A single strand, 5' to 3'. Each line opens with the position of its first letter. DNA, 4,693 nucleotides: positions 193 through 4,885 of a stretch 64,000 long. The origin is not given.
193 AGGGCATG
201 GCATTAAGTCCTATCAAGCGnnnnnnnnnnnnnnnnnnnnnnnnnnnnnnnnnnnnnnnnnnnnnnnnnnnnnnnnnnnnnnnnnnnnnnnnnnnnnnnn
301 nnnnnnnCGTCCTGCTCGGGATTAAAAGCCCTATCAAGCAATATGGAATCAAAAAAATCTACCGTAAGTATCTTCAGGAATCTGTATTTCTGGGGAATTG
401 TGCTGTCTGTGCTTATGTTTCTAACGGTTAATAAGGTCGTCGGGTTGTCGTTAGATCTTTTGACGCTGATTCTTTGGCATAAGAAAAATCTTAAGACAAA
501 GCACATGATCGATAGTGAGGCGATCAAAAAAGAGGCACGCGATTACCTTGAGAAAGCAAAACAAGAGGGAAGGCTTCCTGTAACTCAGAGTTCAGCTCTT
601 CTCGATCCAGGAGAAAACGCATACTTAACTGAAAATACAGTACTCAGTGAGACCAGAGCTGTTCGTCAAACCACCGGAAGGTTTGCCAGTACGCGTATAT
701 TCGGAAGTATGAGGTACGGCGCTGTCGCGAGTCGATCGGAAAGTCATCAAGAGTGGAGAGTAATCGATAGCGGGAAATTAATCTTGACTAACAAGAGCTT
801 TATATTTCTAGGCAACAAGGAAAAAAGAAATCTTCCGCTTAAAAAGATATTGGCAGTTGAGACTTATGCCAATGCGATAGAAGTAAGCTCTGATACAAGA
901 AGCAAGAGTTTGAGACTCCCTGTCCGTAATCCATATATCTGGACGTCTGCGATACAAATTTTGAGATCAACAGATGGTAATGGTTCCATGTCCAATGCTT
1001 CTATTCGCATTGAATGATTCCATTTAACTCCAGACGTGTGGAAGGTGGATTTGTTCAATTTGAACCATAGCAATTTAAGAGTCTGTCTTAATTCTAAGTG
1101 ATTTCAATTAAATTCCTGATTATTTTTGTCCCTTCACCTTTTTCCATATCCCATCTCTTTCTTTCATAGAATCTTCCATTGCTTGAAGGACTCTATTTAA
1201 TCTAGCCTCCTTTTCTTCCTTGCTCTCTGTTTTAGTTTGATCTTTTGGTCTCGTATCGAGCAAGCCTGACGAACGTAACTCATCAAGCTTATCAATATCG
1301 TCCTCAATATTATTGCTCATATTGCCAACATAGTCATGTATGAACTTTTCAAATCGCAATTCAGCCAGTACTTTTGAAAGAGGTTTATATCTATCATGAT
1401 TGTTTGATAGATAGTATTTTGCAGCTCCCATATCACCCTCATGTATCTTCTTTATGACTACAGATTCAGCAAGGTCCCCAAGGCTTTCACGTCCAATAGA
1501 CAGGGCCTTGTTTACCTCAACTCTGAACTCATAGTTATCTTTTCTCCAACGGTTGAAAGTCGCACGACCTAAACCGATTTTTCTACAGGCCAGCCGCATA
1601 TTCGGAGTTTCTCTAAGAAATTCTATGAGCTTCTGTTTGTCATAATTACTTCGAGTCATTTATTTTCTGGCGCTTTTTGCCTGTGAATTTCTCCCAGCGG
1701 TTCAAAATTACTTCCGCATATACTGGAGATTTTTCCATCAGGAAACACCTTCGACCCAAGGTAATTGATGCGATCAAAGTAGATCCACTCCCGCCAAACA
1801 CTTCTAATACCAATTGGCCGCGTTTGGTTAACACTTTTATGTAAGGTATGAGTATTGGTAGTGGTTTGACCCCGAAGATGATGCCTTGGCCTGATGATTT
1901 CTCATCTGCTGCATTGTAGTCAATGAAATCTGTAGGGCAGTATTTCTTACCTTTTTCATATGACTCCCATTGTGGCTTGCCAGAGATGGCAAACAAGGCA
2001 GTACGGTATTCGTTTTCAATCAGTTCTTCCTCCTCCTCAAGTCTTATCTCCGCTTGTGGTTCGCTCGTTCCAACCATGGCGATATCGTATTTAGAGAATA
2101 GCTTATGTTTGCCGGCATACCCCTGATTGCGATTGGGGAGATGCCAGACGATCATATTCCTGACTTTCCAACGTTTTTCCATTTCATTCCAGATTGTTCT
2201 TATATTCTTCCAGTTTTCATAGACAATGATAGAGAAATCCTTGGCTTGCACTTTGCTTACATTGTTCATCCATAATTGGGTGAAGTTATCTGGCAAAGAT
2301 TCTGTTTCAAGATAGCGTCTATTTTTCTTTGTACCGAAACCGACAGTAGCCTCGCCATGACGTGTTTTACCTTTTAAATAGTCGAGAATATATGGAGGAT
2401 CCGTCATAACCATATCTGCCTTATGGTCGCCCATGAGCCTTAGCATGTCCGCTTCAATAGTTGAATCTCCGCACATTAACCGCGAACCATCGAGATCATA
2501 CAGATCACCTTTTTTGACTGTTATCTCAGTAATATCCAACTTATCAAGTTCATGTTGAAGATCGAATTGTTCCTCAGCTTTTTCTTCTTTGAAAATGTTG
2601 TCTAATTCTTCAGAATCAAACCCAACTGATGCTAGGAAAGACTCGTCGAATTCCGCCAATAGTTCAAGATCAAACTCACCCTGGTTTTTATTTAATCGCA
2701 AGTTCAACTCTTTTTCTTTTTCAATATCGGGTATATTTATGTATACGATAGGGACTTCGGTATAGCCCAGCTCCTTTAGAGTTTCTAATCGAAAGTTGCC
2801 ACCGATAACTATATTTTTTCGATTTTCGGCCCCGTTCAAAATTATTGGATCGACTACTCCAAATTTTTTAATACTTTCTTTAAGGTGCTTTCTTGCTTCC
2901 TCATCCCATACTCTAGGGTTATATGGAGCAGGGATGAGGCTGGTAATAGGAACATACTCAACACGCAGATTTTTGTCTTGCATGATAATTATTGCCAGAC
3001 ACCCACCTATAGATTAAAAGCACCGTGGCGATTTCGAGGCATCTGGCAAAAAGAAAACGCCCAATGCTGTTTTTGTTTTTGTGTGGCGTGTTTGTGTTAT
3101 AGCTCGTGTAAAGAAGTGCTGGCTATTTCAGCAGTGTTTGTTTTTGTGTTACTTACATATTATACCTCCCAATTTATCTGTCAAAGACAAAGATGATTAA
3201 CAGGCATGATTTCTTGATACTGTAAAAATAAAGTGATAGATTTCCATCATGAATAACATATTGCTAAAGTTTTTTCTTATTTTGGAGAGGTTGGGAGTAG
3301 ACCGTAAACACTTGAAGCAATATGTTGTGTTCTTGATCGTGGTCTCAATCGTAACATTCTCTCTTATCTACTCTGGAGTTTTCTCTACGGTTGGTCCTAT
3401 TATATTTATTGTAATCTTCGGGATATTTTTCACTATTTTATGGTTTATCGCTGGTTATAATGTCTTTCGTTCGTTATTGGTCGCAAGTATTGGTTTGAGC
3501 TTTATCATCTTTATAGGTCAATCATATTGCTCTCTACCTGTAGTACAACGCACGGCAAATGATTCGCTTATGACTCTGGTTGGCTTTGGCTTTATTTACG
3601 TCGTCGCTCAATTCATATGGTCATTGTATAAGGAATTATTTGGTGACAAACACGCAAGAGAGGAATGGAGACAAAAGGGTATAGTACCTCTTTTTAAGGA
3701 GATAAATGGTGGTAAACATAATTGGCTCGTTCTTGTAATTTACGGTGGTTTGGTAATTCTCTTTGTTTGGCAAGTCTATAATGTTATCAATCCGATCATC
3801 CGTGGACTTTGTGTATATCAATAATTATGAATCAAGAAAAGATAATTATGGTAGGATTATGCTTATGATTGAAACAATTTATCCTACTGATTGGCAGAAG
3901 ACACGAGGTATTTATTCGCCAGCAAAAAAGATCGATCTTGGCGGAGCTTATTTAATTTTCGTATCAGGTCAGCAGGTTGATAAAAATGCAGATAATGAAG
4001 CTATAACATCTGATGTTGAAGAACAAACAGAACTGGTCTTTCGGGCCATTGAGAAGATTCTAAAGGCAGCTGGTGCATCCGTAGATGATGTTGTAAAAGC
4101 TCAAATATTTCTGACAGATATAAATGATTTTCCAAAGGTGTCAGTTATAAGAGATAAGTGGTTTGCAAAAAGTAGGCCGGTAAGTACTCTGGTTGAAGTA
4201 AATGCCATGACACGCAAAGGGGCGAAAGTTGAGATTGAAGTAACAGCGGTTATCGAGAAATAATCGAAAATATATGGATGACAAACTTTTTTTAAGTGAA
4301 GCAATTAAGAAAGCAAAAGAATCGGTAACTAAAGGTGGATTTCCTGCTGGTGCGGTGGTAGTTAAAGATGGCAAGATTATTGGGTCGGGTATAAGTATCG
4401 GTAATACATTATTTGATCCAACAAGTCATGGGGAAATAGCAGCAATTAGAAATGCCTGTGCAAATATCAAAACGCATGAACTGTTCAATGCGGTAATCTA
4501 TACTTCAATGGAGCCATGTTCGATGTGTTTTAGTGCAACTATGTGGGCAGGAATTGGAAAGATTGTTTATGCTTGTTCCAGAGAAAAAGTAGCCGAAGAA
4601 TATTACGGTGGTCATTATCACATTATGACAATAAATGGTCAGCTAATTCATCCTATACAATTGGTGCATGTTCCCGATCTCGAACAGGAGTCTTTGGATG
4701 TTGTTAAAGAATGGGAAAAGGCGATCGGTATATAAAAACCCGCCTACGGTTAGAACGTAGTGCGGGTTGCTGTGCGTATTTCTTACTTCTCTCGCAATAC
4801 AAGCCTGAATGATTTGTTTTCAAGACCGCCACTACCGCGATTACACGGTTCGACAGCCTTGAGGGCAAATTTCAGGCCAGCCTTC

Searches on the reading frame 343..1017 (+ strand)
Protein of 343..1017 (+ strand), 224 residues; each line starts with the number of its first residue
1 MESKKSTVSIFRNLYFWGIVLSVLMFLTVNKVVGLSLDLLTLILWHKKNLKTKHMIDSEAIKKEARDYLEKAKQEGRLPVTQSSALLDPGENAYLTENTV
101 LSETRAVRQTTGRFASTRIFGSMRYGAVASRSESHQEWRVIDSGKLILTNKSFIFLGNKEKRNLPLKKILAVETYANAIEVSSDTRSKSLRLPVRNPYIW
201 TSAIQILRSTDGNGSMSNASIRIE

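Call 3: search_protein_families(library=pfam, proteins=[window:343-1017:+], max_evalue=0.1)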
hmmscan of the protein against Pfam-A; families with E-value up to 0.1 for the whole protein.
window:343-1017:+ (224 aa): 1 family
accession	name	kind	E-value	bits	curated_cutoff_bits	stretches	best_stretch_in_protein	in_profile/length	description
PF04283.17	CheF-arch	-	0.0048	17.1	25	1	141-173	24-56/218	Chemotaxis signal transduction system protein F from archaea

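Call 4: search_protein_families(library=padloc, proteins=[window:343-1017:+], max_evalue=0.1)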
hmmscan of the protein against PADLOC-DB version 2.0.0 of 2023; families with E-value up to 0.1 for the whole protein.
window:343-1017:+ (224 aa): 0 families

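Call 5: search_protein_families(library=ncbifam, proteins=[window:343-1017:+], max_evalue=0.1)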
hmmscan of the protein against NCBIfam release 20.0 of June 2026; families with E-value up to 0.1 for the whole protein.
window:343-1017:+ (224 aa): 1 family
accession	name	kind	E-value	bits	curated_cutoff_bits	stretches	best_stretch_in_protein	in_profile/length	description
NF004874.0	PRK06231.2-1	equivalog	0.079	13.4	158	0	47-78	5-36/130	F0F1 ATP synthase subunit B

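Call 6: search_protein_families(library=phrogs, proteins=[window:343-1017:+], max_evalue=0.01)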
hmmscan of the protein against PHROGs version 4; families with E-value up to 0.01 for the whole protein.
window:343-1017:+ (224 aa): 0 families

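Call 33: find_encoding_contigs(protein=window:343-1017:+, flank=10000, max_places=4)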
Protein window:343-1017:+ (224 aa): 8 contigs read that carry it; 3 places shown.
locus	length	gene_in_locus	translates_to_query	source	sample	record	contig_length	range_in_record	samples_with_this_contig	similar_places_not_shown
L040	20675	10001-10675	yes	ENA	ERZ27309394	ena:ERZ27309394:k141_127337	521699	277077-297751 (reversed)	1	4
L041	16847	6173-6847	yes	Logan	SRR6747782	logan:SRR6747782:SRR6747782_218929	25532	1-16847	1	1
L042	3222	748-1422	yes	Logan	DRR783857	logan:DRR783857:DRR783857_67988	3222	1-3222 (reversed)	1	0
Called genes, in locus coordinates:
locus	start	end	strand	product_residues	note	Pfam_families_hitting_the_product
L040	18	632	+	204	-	PF12917:YfbR-like, PF13023:HD_3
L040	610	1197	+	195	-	PF01928:CYTH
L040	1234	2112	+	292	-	PF00892:EamA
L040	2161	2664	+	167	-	-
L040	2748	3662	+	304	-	PF17773:UPF0176_N, PF00581:Rhodanese, PF12368:Rhodanese_C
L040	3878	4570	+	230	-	PF03575:Peptidase_S51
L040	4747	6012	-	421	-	PF00239:Resolvase, PF07508:Recombinase, PF13408:Zn_ribbon_recom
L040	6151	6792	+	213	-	-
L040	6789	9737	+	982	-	-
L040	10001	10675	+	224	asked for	-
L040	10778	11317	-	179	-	-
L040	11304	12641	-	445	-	PF02195:ParB_N, PF01555:N6_N4_Mtase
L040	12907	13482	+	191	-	-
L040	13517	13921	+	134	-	PF01042:Ribonuc_L-PSP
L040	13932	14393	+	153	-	PF00383:dCMP_cyt_deam_1, PF14437:MafB19-deam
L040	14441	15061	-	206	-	-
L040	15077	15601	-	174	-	-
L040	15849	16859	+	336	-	PF18928:DUF5677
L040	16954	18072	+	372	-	-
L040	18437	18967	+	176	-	PF13238:AAA_18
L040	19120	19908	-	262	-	-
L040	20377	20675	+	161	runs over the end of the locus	PF06983:3-dmu-9_3-mt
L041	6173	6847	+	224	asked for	-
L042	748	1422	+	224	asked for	-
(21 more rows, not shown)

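Call 38: search_protein_families(library=pfam, proteins=[L040:6151-6792:+, L040:6789-9737:+, L040:4747-6012:-, L040:3878-4570:+], max_evalue=0.05)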
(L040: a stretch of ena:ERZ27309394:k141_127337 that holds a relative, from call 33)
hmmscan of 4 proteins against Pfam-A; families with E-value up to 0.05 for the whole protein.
L040:6151-6792:+ (213 aa): 1 family
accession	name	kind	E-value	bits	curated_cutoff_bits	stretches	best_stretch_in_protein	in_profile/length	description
PF24235.1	RHG29_45_N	-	0.011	16.4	27.7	0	8-55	40-90/108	Rho GTPase-activating protein 29/45 N-terminal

L040:6789-9737:+ (982 aa): 0 families

L040:4747-6012:- (421 aa): 3 families
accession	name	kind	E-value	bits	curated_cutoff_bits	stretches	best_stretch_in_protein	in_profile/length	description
PF00239.26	Resolvase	-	1e-20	74.8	23.3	1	4-149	2-143/145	Resolvase, N terminal domain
PF07508.19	Recombinase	-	1.7e-11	44.7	21.1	1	175-267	1-101/102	Recombinase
PF13408.12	Zn_ribbon_recom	-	7.6e-08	33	25.3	1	279-338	2-55/58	Recombinase zinc beta ribbon domain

L040:3878-4570:+ (230 aa): 3 families
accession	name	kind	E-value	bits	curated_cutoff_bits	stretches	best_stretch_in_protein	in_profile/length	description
PF03575.23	Peptidase_S51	-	1.2e-24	87.6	23.9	1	4-202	3-204/206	Peptidase family S51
PF01174.25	SNO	-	8.8e-05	22.9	27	1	70-134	21-86/188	SNO glutamine amidotransferase family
PF07685.20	GATase_3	-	0.0089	16.1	27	1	76-143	33-102/196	CobB/CobQ-like glutamine amidotransferase domain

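Call 39: search_protein_families(library=padloc, proteins=[L040:6151-6792:+, L040:6789-9737:+, L040:4747-6012:-], max_evalue=0.05)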
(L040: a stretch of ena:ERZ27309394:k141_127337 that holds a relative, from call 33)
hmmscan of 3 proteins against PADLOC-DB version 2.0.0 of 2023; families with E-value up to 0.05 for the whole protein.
L040:6151-6792:+ (213 aa): 0 families

L040:6789-9737:+ (982 aa): 0 families

L040:4747-6012:- (421 aa): 0 families

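Call 90: search_protein_families(library=phrogs, proteins=[L040:6151-6792:+, L040:6789-9737:+, L040:4747-6012:-], max_evalue=0.001)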
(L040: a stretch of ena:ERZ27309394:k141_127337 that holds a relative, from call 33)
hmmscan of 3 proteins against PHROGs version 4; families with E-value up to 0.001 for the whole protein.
L040:6151-6792:+ (213 aa): 0 families

L040:6789-9737:+ (982 aa): 0 families

L040:4747-6012:- (421 aa): 3 families
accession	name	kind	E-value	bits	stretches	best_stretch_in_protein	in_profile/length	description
phrog_95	-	integration and excision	4.8e-63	214.7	1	1-373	88-450/651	integrase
phrog_125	-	DNA, RNA and nucleotide metabolism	2.5e-20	74.1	1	1-264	20-247/254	DNA invertase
phrog_6620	-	integration and excision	2.5e-05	25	1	2-101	57-152/201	transposase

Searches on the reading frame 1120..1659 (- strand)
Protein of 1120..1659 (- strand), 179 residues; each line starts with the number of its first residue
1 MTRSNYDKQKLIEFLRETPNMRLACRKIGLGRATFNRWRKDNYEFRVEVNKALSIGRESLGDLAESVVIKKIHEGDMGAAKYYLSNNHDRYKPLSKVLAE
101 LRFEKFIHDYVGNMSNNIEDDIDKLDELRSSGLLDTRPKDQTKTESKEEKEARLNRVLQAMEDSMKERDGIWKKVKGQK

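Call 3: search_protein_families(library=pfam, proteins=[window:1120-1659:-], max_evalue=0.1)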
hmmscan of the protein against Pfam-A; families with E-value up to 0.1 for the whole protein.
window:1120-1659:- (179 aa): 2 families
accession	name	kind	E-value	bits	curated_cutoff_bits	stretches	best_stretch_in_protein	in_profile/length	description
PF13022.12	HTH_Tnp_1_2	-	0.0028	18.2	27.9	1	12-87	16-96/122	Helix-turn-helix of insertion element transposase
PF13551.12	HTH_29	-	0.1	13.2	28.1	0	24-41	18-35/64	Winged helix-turn helix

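Call 4: search_protein_families(library=padloc, proteins=[window:1120-1659:-], max_evalue=0.1)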
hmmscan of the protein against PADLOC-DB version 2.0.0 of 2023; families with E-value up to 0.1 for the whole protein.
window:1120-1659:- (179 aa): 0 families

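Call 5: search_protein_families(library=ncbifam, proteins=[window:1120-1659:-], max_evalue=0.1)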
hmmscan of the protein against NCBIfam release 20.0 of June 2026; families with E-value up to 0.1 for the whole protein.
window:1120-1659:- (179 aa): 1 family
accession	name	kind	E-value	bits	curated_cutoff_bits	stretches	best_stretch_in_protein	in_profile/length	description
NF033516.0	transpos_IS3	equivalog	0.028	13.7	160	1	15-108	11-78/369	IS3 family transposase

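Call 6: search_protein_families(library=phrogs, proteins=[window:1120-1659:-], max_evalue=0.01)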
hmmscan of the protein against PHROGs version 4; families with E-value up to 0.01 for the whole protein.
window:1120-1659:- (179 aa): 5 families
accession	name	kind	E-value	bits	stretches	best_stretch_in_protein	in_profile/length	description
phrog_24579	-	head and packaging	1.5e-05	26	1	8-87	18-99/126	terminase small subunit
phrog_4102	-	head and packaging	0.00024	22.3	1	8-84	20-102/166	terminase small subunit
phrog_1482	-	head and packaging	0.0018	18.9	1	5-67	17-80/147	terminase small subunit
phrog_4044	-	head and packaging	0.0034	17.9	1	7-54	28-75/180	terminase small subunit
phrog_309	-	head and packaging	0.0044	18.1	0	26-92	164-251/319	terminase small subunit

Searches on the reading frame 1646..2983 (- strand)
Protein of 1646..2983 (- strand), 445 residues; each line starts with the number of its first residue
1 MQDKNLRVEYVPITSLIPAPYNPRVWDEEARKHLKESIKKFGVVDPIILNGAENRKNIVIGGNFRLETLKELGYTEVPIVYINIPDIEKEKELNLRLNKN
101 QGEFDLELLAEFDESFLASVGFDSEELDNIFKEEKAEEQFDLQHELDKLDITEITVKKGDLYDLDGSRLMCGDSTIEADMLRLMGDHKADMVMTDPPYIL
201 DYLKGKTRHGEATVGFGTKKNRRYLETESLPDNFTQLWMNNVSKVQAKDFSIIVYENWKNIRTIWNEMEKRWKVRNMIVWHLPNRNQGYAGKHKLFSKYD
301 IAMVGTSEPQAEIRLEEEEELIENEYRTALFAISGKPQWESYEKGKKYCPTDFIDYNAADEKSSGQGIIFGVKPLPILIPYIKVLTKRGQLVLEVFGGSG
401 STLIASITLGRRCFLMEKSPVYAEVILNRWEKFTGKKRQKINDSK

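Call 3: search_protein_families(library=pfam, proteins=[window:1646-2983:-], max_evalue=0.1)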
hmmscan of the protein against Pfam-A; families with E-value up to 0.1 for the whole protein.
window:1646-2983:- (445 aa): 3 families
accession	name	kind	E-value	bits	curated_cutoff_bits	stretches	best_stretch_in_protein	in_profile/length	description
PF01555.25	N6_N4_Mtase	-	4.7e-17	63.1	26.7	1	190-426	2-219/221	DNA methylase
PF02195.25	ParB_N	-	2e-10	41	26.3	1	8-88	3-84/95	ParB N-terminal domain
PF03602.21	Cons_hypoth95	-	0.005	17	24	0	389-437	42-91/182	Conserved hypothetical protein 95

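Call 4: search_protein_families(library=padloc, proteins=[window:1646-2983:-], max_evalue=0.1)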
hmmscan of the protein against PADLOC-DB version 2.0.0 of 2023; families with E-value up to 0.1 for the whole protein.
window:1646-2983:- (445 aa): 36 families (the best 25 are shown)
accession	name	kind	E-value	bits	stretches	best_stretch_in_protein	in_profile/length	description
PDLC03229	MTase_II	-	2.1e-44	150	2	7-205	9-215/436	Type II methyltransferase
PDLC03371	MTase_II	-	2.1e-25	87.7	1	179-434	20-256/260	Type II methyltransferase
PDLC03308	MTase_II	-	3.7e-15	53.9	2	56-284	67-284/419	Type II methyltransferase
PDLC03216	MTase_II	-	9.1e-15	52.5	2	179-293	21-135/364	Type II methyltransferase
PDLC03299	MTase_II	-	2e-12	45.2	1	163-440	11-270/296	Type II methyltransferase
PDLC03738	oMTase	-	8.3e-12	42.5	2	176-293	24-144/376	orphan methyltransferase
PDLC03265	MTase_II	-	2.4e-10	38.4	2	373-429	271-327/333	Type II methyltransferase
PDLC03228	MTase_II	-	7.8e-10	37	1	371-425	146-200/227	Type II methyltransferase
PDLC03337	MTase_II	-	1.7e-07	28.8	1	381-443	197-259/264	Type II methyltransferase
PDLC03339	MTase_II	-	4e-07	27.1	1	373-426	214-267/399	Type II methyltransferase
PDLC03238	MTase_II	-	5e-07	27.1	1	378-443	313-375/428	Type II methyltransferase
PDLC03323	MTase_II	-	8.9e-07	26.3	1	381-425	245-289/330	Type II methyltransferase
PDLC03260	MTase_II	-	3.2e-06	24.3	1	376-432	251-309/349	Type II methyltransferase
PDLC03300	MTase_II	-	3.7e-06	24.2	1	226-433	75-279/302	Type II methyltransferase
PDLC03354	MTase_II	-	3.8e-06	24.2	1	382-433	334-385/425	Type II methyltransferase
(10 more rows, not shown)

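Call 6: search_protein_families(library=phrogs, proteins=[window:1646-2983:-], max_evalue=0.01)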
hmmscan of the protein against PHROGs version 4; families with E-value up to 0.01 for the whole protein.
window:1646-2983:- (445 aa): 30 families (the best 25 are shown)
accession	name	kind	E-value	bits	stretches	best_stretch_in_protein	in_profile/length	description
phrog_498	-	other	5.3e-79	267.4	1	3-442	30-432/633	DNA methyltransferase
phrog_620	-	DNA, RNA and nucleotide metabolism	3.2e-31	110.1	1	3-140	4-144/217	ParB-like partition protein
phrog_67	-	other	5.3e-26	92.9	1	152-440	112-353/743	DNA methyltransferase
phrog_9353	-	unknown function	8.7e-22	79.2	1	17-143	20-151/245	-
phrog_8071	-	DNA, RNA and nucleotide metabolism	2.5e-21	77.4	1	4-202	3-207/389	ParB-like partition protein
phrog_723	-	DNA, RNA and nucleotide metabolism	1.5e-18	68.4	1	5-147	10-156/223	ParB-like partition protein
phrog_940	-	DNA, RNA and nucleotide metabolism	2.3e-17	64.3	1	5-147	3-147/388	nuclease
phrog_3008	-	other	1.4e-15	58.2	1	367-440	148-221/244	DNA methyltransferase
phrog_15396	-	DNA, RNA and nucleotide metabolism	1.2e-11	46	1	6-135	2-135/258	ParB-like partition nuclease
phrog_5475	-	unknown function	6.8e-11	42.6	1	9-105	4-92/458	-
phrog_23085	-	unknown function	3.6e-10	40.6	1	361-436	37-111/138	-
phrog_4715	-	DNA, RNA and nucleotide metabolism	1e-08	35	1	1-86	140-226/630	ParB-like partition protein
phrog_26387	-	DNA, RNA and nucleotide metabolism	1.1e-08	35.8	1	5-103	7-108/252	ParB-like partition nuclease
phrog_2159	-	DNA, RNA and nucleotide metabolism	4.9e-08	33.7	1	7-105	60-165/365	ParB-like partition protein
phrog_930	-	DNA, RNA and nucleotide metabolism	9.2e-08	33.2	1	4-131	3-133/223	ParB-like partition protein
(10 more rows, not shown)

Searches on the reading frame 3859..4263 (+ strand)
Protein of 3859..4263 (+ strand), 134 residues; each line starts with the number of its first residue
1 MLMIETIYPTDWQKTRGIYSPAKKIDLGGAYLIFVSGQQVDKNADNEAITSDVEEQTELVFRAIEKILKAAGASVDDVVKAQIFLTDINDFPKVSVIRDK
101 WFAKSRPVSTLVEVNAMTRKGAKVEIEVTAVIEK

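Call 38: search_protein_families(library=pfam, proteins=[window:3859-4263:+], max_evalue=0.05)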
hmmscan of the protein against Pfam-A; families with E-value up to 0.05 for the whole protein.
window:3859-4263:+ (134 aa): 2 families
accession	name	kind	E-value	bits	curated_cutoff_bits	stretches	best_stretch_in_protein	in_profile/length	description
PF01042.26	Ribonuc_L-PSP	-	7.3e-29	100.7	27.3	1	19-132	11-121/121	Endoribonuclease L-PSP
PF25109.1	HAD_PNKP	-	0.0065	17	27.6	1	23-97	40-117/143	Polynucleotide kinase PNKP phosphatase domain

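Call 39: search_protein_families(library=padloc, proteins=[window:3859-4263:+], max_evalue=0.05)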
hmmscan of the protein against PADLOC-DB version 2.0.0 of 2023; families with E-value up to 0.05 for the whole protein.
window:3859-4263:+ (134 aa): 2 families
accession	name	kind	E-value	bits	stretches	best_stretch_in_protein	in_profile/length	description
PDLC04030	PD-T4-2_B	-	2.9e-13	47.8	1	25-131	187-292/294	-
PDLC03873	LmuC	-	0.026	12.7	1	29-112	74-154/180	-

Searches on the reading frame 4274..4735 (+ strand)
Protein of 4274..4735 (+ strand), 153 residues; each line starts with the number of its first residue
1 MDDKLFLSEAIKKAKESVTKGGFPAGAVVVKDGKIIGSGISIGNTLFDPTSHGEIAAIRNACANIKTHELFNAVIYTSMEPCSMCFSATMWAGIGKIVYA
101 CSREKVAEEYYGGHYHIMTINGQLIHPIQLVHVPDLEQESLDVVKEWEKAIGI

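Call 31: find_encoding_contigs(protein=window:4274-4735:+, flank=10000, max_places=6)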
Protein window:4274-4735:+ (153 aa): 8 contigs read that carry it; 2 places shown.
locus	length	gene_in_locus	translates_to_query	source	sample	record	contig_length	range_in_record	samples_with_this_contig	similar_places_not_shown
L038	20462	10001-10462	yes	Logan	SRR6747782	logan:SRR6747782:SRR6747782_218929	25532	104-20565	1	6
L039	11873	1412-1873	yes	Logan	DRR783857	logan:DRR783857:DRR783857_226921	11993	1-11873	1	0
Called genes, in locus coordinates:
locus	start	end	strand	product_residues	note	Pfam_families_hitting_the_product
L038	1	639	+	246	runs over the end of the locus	?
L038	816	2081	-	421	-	PF00239:Resolvase, PF07508:Recombinase, PF13408:Zn_ribbon_recom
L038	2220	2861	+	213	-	-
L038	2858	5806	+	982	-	-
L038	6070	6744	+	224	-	-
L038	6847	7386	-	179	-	-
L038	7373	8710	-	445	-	PF02195:ParB_N, PF01555:N6_N4_Mtase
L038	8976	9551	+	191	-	-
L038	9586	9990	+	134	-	PF01042:Ribonuc_L-PSP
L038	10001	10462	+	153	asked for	PF00383:dCMP_cyt_deam_1, PF14437:MafB19-deam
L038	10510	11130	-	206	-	-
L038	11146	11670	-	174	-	-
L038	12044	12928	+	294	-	PF18928:DUF5677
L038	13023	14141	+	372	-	-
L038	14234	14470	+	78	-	-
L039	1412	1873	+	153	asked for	PF00383:dCMP_cyt_deam_1, PF14437:MafB19-deam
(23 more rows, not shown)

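Call 38: search_protein_families(library=pfam, proteins=[window:4274-4735:+], max_evalue=0.05)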
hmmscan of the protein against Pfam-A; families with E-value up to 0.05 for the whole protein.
window:4274-4735:+ (153 aa): 5 families
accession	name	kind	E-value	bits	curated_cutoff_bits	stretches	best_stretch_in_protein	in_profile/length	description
PF00383.29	dCMP_cyt_deam_1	-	3.3e-24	85.2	25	1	3-100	4-101/102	Cytidine and deoxycytidylate deaminase zinc-binding region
PF14437.12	MafB19-deam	-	8.8e-22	78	27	1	1-106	1-106/142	MafB19-like deaminase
PF18750.7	SNAD4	-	0.012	16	27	1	49-87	30-69/130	Secreted Novel AID/APOBEC-like Deaminase 4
PF18772.7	APOBEC2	-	0.034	14.6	26.8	1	49-87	48-87/175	APOBEC2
PF18785.7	Inv-AAD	-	0.037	14.4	26.5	0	69-90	50-71/129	Invertebrate-AID/APOBEC-deaminase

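Call 39: search_protein_families(library=padloc, proteins=[window:4274-4735:+], max_evalue=0.05)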
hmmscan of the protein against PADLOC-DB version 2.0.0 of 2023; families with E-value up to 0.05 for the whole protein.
window:4274-4735:+ (153 aa): 1 family
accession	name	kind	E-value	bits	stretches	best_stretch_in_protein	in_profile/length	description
PDLC02373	dCTPase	-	0.00049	17.1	1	43-99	431-485/630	-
